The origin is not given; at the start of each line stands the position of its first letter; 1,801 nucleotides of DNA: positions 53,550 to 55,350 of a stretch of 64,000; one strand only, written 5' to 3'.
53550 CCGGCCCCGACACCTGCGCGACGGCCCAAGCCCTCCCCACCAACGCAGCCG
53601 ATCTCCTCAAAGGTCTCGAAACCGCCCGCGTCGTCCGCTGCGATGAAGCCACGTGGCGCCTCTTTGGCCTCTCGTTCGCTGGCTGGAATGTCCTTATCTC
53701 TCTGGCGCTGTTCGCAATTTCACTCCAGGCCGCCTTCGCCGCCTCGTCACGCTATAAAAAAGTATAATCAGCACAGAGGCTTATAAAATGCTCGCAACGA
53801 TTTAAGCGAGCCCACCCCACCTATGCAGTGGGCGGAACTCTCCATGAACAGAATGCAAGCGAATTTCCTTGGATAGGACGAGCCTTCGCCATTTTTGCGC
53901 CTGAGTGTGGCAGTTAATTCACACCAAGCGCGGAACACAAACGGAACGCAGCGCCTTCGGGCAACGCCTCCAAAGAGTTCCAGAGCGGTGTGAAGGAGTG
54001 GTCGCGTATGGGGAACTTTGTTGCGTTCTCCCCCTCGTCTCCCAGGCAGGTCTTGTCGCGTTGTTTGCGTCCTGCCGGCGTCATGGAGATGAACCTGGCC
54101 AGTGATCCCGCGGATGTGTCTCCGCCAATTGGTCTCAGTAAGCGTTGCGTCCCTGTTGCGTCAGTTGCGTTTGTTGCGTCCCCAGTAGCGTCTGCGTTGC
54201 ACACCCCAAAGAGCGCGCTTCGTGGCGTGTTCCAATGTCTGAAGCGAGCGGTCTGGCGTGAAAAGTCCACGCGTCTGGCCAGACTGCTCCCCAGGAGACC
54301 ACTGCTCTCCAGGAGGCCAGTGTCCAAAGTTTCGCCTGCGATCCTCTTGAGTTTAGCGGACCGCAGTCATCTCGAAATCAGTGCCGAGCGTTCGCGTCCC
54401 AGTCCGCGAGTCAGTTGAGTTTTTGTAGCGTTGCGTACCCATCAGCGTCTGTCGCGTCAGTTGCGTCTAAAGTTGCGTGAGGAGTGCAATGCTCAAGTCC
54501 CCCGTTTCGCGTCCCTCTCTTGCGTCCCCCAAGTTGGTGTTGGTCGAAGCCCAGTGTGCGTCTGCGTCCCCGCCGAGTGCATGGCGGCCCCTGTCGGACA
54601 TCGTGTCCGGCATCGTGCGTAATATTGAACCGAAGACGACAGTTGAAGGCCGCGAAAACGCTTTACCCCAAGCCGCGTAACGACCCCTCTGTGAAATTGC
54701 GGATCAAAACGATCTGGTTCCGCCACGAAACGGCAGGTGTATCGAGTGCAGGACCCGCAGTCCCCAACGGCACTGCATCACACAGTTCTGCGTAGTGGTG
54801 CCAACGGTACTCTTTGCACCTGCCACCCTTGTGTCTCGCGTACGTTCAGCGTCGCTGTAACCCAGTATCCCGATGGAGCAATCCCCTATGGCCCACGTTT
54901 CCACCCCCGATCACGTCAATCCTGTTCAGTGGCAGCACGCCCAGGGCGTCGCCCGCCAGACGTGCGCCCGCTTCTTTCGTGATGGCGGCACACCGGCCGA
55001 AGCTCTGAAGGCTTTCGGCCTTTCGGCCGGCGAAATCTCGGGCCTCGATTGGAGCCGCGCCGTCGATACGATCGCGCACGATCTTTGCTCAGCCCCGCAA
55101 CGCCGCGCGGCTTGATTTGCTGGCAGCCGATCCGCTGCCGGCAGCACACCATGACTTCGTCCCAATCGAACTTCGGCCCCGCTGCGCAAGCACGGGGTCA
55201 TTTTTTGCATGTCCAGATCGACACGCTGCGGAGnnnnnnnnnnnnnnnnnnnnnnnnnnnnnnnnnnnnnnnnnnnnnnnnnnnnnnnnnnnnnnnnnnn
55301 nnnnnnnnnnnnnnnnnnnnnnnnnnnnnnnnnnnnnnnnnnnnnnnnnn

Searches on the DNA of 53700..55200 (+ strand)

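Call 6: search_rna_families(source=window, start=53700, end=55200, threshold=evalue, max_evalue=10)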
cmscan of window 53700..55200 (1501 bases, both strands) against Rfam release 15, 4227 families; matches with E-value up to 10: 1.
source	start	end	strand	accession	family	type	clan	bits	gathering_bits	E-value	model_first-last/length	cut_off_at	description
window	55042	55109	-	RF03157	L31-Gammaproteobacteria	Cis-reg; leader;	CL00118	16.7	33.2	1.2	1-53/53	no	L31-Gammaproteobacteria ribosomal protein leader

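Call 52: build_rna_model(alignment_id=A4, structure=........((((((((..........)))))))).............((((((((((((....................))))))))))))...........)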
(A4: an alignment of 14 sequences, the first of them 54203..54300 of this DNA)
Model R1 built from alignment A4 (14 sequences, 102 columns); structure: as given.
model positions 98; base pairs 20; branch points 1; effective number of sequences 2.43; information 0.59 bits per position. Calibrated on 0.2 Mb of random sequence (short: E-values are rough).
structure used (alignment columns):
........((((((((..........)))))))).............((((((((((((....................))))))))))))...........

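Call 53: search_with_rna_model(model_id=R1, sources=[window, L001, L002, L003, L004, L005, L006, L007, L008, L009, L010, L011, L012, L013, L014, L015, L016, L017, L018, L019, L020, L021, L022, L023, L024, L025, L026, L027, L028, L029, L030, L031, L032, L033, L034, L035, L036, L037, L038, L039, L040, L041, L042, L043, L044, L045, L046, L075], max_evalue=1, make_alignment=true)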
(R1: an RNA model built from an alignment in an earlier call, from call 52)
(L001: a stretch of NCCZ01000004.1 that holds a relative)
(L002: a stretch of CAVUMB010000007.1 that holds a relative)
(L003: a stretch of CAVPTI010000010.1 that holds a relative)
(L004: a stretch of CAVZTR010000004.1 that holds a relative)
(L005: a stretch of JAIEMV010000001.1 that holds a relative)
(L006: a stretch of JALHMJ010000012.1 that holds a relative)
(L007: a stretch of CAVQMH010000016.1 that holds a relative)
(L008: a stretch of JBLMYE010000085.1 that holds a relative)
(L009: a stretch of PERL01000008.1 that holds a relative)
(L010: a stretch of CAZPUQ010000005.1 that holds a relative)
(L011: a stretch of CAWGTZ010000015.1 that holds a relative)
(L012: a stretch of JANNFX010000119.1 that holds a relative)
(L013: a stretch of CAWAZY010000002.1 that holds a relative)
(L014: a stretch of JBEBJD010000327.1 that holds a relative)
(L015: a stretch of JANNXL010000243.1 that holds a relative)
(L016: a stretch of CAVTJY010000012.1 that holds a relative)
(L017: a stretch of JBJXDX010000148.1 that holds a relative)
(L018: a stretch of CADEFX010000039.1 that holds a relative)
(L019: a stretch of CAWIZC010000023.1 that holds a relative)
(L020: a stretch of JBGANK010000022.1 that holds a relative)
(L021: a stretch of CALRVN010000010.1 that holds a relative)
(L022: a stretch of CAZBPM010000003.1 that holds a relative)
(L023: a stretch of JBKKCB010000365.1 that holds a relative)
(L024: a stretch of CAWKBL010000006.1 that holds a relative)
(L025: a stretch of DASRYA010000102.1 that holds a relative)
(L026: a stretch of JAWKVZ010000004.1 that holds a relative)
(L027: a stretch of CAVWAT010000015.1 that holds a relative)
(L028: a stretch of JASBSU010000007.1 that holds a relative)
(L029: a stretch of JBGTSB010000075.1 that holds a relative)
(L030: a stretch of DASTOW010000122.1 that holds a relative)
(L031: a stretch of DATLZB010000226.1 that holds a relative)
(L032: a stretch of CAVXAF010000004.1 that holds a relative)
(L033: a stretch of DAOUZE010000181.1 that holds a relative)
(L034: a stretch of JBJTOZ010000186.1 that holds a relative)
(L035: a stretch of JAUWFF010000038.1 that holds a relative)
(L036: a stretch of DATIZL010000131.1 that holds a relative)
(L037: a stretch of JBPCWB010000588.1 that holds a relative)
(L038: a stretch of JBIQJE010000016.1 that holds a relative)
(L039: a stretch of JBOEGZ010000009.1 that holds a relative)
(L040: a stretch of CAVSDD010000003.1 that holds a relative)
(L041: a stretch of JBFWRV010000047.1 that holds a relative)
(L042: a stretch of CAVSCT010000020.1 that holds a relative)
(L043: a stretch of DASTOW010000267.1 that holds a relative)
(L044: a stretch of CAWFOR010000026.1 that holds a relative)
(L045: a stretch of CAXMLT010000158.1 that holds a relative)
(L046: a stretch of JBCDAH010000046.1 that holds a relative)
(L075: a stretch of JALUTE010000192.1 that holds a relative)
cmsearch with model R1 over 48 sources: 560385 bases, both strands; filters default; matches with E-value up to 1: 44.
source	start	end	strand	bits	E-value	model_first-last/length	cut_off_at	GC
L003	6957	7054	+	111.6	3e-31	1-98/98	no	0.6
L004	6973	7070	+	110.1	8.7e-31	1-98/98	no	0.62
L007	3467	3564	+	108.8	2.2e-30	1-98/98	no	0.62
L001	6955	7052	+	108.5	2.8e-30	1-98/98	no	0.59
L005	6972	7069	+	108.4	2.9e-30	1-98/98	no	0.62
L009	6955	7052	+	107.4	5.7e-30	1-98/98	no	0.59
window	54203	54300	+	104.4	4.9e-29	1-98/98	no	0.62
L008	6946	7043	+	101.4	3.9e-28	1-98/98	no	0.58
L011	6944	7041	+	99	2.1e-27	1-98/98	no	0.59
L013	6966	7063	+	97.9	4.5e-27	1-98/98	no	0.57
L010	6959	7056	+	89.9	1.2e-24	1-98/98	no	0.67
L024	6899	6996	+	87.6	6e-24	1-98/98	no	0.58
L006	6927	7024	+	84.9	3.9e-23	1-98/98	no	0.63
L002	6928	7025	+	84.5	5.3e-23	1-98/98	no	0.61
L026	6854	6951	+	74.3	6.3e-20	1-98/98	no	0.66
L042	6201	6298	+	66.7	1.3e-17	1-98/98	no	0.6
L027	7063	7160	+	65.4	3.1e-17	1-98/98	no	0.55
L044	6933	7030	+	63.3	1.4e-16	1-98/98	no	0.57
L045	6858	6954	+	62.8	2e-16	1-98/98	no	0.6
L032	7016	7113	+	59.4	2.1e-15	1-98/98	no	0.61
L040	6983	7080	+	57.9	6.2e-15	1-98/98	no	0.6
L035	6056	6153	+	55.4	3.5e-14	1-98/98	no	0.55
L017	4651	4748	+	52.5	2.6e-13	1-98/98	no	0.56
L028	7016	7114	+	49.7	1.8e-12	1-98/98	no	0.61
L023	2829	2926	+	47.6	8.3e-12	1-98/98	no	0.57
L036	3049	3147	+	44.6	6.6e-11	1-98/98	no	0.63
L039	6888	6985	+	43.3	1.6e-10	1-98/98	no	0.52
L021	5140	5237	+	41.7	5.1e-10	1-98/98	no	0.63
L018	6909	7006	+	41.2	7.1e-10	1-98/98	no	0.58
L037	3630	3727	+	40.1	1.5e-09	1-98/98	no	0.51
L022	7003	7100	+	39.6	2.2e-09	1-98/98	no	0.63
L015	1061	1158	+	38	6.7e-09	1-98/98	no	0.61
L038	7027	7121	+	36.1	2.5e-08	1-98/98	no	0.69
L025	3045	3142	+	34.9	5.8e-08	1-98/98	no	0.69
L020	6972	7072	+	21.4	0.0007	1-98/98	no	0.58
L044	6965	7076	-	18.6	0.0049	1-98/98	no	0.55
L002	6960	7052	-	17.5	0.011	1-98/98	no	0.55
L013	7009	7054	-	14.7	0.079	42-87/98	no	0.61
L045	6890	6999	-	14.1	0.11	1-98/98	no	0.57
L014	4830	4903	-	13.7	0.16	1-98/98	no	0.57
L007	3499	3611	-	13.2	0.21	1-98/98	no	0.63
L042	6233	6334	-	12.6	0.34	1-98/98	no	0.6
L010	9381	9463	-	11.4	0.76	1-98/98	no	0.64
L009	6998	7044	-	11.3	0.84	41-87/98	no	0.64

Alignment A5: 44 matches aligned to the model, 168 columns, each read 5' to 3' on its own strand. Consensus structure (alignment columns), stored with it:
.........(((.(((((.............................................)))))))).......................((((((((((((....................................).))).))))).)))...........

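Call 54: search_with_rna_model(model_id=R1, sources=[window, L001, L002, L003, L004, L005, L006, L007, L008, L009, L010, L011, L012, L013, L015, L017, L018, L020, L021, L022, L023, L024, L025, L026, L027, L028, L029, L031, L032, L035, L036, L037, L038, L039, L040, L042, L044, L045, L046, L075], max_evalue=0.001, make_alignment=true)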
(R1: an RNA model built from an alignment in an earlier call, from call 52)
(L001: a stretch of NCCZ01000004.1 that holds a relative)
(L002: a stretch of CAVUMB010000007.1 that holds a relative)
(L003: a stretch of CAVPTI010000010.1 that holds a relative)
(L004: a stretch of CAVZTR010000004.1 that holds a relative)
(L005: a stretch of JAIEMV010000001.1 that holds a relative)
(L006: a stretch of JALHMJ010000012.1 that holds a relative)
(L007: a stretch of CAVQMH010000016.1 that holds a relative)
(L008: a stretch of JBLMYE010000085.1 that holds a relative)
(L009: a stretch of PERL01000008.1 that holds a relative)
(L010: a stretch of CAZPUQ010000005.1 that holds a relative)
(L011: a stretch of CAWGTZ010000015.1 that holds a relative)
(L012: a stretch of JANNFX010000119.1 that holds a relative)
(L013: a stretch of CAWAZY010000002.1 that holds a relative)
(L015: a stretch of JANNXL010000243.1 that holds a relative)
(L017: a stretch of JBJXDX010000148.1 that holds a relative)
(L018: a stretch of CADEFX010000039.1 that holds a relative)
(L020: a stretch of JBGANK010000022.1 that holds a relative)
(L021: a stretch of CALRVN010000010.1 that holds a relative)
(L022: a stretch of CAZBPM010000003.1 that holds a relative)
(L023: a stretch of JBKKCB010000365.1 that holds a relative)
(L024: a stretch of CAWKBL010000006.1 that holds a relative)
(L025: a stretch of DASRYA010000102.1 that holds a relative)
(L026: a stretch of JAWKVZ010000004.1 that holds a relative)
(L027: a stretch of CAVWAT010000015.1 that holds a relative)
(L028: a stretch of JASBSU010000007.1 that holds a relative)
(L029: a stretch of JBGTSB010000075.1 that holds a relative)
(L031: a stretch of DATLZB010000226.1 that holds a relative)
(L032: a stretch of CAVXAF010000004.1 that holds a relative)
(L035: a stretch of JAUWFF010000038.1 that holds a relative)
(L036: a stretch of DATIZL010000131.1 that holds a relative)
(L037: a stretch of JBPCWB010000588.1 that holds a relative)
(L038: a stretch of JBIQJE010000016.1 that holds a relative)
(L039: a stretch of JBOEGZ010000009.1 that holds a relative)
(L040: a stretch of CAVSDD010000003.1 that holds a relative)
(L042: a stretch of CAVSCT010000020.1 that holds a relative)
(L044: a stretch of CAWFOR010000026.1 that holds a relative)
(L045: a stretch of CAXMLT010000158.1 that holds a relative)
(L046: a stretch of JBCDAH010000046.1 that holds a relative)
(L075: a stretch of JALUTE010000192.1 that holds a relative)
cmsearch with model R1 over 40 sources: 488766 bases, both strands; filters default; matches with E-value up to 0.001: 35.
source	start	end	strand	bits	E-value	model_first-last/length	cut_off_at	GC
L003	6957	7054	+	111.6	2.7e-31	1-98/98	no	0.6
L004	6973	7070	+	110.1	7.6e-31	1-98/98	no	0.62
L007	3467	3564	+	108.8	2e-30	1-98/98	no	0.62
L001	6955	7052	+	108.5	2.4e-30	1-98/98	no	0.59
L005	6972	7069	+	108.4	2.5e-30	1-98/98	no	0.62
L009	6955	7052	+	107.4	5e-30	1-98/98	no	0.59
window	54203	54300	+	104.4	4.2e-29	1-98/98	no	0.62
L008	6946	7043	+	101.4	3.4e-28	1-98/98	no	0.58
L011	6944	7041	+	99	1.8e-27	1-98/98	no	0.59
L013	6966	7063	+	97.9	3.9e-27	1-98/98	no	0.57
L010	6959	7056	+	89.9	1e-24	1-98/98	no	0.67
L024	6899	6996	+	87.6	5.3e-24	1-98/98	no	0.58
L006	6927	7024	+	84.9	3.4e-23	1-98/98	no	0.63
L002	6928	7025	+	84.5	4.6e-23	1-98/98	no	0.61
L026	6854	6951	+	74.3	5.5e-20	1-98/98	no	0.66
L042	6201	6298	+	66.7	1.2e-17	1-98/98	no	0.6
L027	7063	7160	+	65.4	2.7e-17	1-98/98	no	0.55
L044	6933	7030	+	63.3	1.2e-16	1-98/98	no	0.57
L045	6858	6954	+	62.8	1.7e-16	1-98/98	no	0.6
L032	7016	7113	+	59.4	1.9e-15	1-98/98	no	0.61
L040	6983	7080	+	57.9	5.4e-15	1-98/98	no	0.6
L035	6056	6153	+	55.4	3.1e-14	1-98/98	no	0.55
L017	4651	4748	+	52.5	2.3e-13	1-98/98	no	0.56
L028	7016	7114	+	49.7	1.6e-12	1-98/98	no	0.61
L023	2829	2926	+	47.6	7.2e-12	1-98/98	no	0.57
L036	3049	3147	+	44.6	5.8e-11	1-98/98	no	0.63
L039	6888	6985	+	43.3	1.4e-10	1-98/98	no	0.52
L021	5140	5237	+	41.7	4.5e-10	1-98/98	no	0.63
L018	6909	7006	+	41.2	6.2e-10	1-98/98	no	0.58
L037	3630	3727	+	40.1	1.3e-09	1-98/98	no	0.51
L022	7003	7100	+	39.6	1.9e-09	1-98/98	no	0.63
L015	1061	1158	+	38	5.8e-09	1-98/98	no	0.61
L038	7027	7121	+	36.1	2.2e-08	1-98/98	no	0.69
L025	3045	3142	+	34.9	5e-08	1-98/98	no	0.69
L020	6972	7072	+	21.4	0.00061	1-98/98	no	0.58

Alignment A6: 35 matches aligned to the model, 116 columns, each read 5' to 3' on its own strand. Consensus structure (alignment columns), stored with it:
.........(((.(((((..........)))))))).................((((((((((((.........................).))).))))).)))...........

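Call 83: build_rna_model(alignment_id=A7, structure=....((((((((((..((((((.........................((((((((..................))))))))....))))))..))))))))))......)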
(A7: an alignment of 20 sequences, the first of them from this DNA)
Model R2 built from alignment A7 (20 sequences, 109 columns); structure: as given.
model positions 103; base pairs 24; branch points 0; effective number of sequences 2.97; information 0.59 bits per position. Calibrated on 0.2 Mb of random sequence (short: E-values are rough).
structure used (alignment columns):
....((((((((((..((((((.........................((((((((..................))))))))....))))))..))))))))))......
